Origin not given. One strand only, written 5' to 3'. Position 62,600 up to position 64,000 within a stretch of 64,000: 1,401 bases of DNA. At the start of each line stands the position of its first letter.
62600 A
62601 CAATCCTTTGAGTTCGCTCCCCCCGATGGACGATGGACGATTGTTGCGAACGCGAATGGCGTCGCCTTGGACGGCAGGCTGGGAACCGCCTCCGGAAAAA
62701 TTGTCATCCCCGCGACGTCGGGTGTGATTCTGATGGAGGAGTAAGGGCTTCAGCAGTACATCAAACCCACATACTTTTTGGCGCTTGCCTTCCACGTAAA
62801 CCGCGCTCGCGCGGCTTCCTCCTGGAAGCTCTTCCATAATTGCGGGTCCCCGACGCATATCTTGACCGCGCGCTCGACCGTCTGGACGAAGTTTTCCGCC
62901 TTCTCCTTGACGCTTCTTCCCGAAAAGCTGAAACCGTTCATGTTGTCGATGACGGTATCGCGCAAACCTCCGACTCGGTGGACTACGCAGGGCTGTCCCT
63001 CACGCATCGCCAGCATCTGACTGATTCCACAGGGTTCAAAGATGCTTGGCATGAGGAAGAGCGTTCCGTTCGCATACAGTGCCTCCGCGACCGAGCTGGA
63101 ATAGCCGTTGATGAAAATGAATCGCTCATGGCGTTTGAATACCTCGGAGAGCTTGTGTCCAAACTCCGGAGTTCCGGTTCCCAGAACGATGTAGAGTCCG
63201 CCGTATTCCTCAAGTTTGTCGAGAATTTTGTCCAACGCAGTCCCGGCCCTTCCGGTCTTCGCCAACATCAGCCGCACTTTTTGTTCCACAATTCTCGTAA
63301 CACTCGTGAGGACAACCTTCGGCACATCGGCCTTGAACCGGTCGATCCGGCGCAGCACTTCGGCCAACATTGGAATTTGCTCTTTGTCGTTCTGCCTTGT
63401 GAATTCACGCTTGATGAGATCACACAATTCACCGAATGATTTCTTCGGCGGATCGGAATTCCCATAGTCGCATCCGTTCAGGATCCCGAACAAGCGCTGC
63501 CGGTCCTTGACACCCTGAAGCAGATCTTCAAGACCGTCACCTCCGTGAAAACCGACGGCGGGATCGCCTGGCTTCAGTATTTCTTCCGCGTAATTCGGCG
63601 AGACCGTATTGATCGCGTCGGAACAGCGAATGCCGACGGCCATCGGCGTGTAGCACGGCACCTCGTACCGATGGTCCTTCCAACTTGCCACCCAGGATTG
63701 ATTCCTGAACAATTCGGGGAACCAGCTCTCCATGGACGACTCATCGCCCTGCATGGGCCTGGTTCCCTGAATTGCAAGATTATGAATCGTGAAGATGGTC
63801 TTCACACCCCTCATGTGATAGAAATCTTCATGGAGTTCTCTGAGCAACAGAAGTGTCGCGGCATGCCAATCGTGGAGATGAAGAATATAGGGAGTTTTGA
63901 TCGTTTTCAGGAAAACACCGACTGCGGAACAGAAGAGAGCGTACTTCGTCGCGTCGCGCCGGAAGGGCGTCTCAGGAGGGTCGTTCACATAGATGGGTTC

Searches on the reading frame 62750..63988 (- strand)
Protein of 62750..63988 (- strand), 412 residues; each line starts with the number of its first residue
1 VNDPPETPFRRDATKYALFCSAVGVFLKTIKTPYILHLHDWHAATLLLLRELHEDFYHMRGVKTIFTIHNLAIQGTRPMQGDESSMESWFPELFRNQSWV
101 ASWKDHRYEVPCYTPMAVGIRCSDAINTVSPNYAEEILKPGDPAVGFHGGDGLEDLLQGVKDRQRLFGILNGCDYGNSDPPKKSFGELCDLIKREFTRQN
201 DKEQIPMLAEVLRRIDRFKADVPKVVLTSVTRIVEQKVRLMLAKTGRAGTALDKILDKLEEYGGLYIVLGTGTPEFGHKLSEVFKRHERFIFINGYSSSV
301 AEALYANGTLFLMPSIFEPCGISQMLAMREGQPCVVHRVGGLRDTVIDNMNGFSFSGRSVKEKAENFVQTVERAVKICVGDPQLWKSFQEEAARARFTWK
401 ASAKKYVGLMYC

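Call 42: search_protein_families(library=pfam, proteins=[window:62750-63988:-], max_evalue=0.001)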
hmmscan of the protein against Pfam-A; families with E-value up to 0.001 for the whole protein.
window:62750-63988:- (412 aa): 4 families
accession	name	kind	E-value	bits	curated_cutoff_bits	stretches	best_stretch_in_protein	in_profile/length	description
PF08323.17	Glyco_transf_5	-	6.7e-30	105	22.7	1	7-158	102-238/239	Starch synthase catalytic domain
PF13692.12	Glyco_trans_1_4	-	1.2e-10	42.2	27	1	266-370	36-139/142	Glycosyl transferases group 1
PF00534.26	Glycos_transf_1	-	1.6e-09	37.9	26.4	1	281-366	66-151/172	Glycosyl transferases group 1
PF20706.3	GT4-conflict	-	0.00036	20.1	26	1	278-404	250-383/385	Family 4 Glycosyltransferase in conflict systems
